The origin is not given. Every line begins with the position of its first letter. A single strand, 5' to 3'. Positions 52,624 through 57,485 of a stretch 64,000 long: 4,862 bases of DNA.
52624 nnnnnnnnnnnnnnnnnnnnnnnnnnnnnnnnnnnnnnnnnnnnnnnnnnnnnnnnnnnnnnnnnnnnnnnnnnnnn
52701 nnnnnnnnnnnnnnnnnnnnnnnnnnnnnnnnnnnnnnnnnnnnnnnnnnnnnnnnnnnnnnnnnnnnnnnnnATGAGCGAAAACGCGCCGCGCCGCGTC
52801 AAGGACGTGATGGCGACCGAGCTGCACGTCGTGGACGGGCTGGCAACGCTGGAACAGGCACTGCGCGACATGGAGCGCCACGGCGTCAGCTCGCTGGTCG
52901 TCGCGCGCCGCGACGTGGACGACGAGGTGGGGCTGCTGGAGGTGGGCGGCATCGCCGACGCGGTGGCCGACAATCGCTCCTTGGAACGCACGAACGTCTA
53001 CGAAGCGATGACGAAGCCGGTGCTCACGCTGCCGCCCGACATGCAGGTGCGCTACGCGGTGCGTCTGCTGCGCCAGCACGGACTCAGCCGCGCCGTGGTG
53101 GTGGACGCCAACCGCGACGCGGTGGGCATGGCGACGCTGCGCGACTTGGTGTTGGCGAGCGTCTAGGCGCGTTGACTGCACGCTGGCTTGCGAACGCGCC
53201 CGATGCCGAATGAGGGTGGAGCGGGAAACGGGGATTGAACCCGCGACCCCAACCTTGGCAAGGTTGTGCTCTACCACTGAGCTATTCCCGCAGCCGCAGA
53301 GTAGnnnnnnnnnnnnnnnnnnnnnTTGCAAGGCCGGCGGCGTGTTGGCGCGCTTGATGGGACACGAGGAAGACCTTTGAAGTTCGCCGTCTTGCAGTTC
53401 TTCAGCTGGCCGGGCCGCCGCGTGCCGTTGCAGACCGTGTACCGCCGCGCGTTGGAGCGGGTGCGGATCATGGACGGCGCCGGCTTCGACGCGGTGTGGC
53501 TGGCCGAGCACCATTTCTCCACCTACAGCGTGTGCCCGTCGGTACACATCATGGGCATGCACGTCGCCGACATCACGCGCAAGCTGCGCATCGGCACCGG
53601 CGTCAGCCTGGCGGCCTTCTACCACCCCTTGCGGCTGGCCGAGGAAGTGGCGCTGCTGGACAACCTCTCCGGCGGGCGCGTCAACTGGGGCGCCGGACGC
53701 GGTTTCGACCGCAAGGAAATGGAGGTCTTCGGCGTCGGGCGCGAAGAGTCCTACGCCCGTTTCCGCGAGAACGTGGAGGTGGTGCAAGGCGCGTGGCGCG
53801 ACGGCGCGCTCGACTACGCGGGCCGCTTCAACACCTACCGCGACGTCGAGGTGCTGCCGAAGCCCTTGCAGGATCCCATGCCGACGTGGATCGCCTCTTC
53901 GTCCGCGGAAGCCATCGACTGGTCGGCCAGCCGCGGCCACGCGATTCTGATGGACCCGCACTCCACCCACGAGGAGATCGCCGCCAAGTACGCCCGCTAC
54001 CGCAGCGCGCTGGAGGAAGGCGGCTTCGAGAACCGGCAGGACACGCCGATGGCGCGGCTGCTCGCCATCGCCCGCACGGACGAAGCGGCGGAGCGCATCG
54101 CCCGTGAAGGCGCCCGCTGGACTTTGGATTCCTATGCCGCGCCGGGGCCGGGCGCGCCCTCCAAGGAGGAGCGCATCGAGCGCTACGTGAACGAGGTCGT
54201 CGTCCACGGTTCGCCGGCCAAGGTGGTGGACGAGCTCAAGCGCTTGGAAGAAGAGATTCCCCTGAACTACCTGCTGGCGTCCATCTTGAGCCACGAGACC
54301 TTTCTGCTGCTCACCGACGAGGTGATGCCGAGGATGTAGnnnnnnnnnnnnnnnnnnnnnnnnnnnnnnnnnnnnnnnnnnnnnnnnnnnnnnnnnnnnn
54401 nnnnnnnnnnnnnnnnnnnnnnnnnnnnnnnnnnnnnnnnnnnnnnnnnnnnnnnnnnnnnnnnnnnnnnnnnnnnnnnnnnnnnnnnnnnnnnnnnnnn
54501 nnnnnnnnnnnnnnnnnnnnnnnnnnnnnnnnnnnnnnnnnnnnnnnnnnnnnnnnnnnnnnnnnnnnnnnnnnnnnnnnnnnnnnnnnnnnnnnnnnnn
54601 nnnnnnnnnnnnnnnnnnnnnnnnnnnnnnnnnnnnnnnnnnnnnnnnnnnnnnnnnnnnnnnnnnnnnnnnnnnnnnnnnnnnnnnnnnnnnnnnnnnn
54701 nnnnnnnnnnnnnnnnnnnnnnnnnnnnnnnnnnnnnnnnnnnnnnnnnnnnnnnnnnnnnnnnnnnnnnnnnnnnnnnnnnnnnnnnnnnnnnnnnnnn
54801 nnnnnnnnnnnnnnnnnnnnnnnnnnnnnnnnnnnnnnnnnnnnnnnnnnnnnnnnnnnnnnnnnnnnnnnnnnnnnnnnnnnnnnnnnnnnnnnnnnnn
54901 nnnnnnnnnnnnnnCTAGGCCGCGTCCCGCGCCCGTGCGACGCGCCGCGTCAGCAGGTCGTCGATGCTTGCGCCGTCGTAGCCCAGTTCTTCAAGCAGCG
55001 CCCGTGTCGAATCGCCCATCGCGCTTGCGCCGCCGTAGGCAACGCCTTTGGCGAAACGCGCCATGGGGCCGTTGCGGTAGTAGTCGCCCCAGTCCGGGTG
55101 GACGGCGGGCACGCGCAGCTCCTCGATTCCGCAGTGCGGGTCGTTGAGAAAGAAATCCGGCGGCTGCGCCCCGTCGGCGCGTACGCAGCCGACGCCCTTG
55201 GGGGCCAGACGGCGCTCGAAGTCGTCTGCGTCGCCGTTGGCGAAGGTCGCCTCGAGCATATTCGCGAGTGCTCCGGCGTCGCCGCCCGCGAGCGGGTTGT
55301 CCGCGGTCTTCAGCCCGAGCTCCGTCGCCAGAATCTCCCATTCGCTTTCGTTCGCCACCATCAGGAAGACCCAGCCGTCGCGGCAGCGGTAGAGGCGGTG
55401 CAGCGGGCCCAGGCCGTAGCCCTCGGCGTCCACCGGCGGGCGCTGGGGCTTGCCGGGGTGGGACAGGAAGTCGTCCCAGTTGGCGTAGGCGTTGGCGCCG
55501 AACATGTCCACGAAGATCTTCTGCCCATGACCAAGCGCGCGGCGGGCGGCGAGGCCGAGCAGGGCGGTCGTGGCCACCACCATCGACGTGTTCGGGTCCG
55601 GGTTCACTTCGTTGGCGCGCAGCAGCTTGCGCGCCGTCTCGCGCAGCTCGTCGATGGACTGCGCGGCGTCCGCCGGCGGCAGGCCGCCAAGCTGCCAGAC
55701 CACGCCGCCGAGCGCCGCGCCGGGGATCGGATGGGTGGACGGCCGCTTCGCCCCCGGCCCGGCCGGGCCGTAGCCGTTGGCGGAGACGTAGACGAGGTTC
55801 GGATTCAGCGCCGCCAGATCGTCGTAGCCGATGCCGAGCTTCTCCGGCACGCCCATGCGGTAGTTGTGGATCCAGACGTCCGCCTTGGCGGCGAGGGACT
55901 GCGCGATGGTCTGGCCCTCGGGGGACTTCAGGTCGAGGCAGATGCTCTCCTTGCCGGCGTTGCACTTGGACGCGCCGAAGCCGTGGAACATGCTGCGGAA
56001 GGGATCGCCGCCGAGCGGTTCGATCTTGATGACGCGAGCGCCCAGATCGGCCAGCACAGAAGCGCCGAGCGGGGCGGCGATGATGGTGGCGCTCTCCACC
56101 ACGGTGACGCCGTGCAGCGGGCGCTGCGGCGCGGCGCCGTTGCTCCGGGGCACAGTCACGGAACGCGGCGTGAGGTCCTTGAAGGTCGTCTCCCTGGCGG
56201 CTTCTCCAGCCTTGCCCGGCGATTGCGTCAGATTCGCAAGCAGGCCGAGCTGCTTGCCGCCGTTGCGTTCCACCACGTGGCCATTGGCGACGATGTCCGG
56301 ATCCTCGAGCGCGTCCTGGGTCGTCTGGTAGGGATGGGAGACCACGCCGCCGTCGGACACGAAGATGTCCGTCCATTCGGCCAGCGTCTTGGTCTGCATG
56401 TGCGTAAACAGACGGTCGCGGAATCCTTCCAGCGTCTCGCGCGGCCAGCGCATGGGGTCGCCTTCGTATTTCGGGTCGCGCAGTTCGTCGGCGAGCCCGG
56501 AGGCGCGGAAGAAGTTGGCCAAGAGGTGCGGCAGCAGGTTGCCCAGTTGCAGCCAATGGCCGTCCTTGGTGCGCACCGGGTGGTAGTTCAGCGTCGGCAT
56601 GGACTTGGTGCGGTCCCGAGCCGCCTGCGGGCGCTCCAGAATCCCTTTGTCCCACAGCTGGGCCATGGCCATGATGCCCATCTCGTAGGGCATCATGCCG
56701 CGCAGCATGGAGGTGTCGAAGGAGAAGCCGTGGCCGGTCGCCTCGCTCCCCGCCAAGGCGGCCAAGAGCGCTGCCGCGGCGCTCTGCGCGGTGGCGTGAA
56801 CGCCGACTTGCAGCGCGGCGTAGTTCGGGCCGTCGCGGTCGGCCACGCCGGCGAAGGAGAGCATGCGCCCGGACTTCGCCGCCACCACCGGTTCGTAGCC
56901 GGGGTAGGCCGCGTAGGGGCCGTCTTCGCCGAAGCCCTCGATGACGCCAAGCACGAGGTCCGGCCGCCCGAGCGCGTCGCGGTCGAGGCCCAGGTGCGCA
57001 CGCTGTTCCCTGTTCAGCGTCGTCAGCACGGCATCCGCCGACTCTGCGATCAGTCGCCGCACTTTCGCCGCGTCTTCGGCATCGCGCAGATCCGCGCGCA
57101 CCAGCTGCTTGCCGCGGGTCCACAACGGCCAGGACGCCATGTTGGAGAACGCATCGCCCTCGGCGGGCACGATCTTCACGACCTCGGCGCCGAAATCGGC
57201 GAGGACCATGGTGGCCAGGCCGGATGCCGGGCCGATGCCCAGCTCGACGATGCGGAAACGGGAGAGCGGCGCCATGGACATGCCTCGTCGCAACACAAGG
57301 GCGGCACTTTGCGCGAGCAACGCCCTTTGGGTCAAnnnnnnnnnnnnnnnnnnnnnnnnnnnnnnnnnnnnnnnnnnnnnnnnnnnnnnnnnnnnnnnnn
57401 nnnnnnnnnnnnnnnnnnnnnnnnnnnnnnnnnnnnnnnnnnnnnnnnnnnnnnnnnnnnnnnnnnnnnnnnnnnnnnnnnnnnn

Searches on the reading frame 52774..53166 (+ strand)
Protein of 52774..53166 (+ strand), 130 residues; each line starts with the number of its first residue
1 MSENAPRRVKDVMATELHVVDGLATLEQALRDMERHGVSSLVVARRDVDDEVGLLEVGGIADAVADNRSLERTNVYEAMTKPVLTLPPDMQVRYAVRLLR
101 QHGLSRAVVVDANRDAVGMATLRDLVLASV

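Call 28: search_protein_families(library=pfam, proteins=[window:52774-53166:+], max_evalue=0.001)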
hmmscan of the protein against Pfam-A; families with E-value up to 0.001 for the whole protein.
window:52774-53166:+ (130 aa): 1 family
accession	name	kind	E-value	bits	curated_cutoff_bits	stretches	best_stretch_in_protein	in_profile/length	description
PF00571.33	CBS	-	4.4e-19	69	24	2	75-128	1-54/57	CBS domain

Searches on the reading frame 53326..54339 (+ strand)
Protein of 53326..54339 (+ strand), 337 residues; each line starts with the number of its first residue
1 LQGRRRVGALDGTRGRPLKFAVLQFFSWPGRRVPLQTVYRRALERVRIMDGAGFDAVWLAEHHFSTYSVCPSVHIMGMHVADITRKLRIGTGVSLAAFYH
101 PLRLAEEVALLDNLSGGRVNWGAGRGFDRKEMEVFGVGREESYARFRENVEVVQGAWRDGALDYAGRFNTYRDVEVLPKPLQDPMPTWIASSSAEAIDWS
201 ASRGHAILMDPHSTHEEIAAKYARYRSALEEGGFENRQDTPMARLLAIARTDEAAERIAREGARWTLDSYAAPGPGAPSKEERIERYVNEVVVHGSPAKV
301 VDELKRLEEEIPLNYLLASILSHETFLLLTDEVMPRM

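Call 28: search_protein_families(library=pfam, proteins=[window:53326-54339:+], max_evalue=0.001)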
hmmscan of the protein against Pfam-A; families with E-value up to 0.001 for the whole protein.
window:53326-54339:+ (337 aa): 1 family
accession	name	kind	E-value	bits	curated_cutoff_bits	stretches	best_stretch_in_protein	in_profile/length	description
PF00296.26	Bac_luciferase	-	2e-57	195.4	27.9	1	30-309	13-309/314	Luciferase-like monooxygenase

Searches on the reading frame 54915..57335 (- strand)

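Call 28: search_protein_families(library=pfam, proteins=[window:54915-57335:-], max_evalue=0.001)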
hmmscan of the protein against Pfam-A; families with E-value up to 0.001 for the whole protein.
window:54915-57335:- (806 aa): 1 family
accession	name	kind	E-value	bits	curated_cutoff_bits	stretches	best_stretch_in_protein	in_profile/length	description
PF02515.22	CoA_transf_3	-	8.4e-118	394.1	23.3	2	407-761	1-348/366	CoA-transferase family III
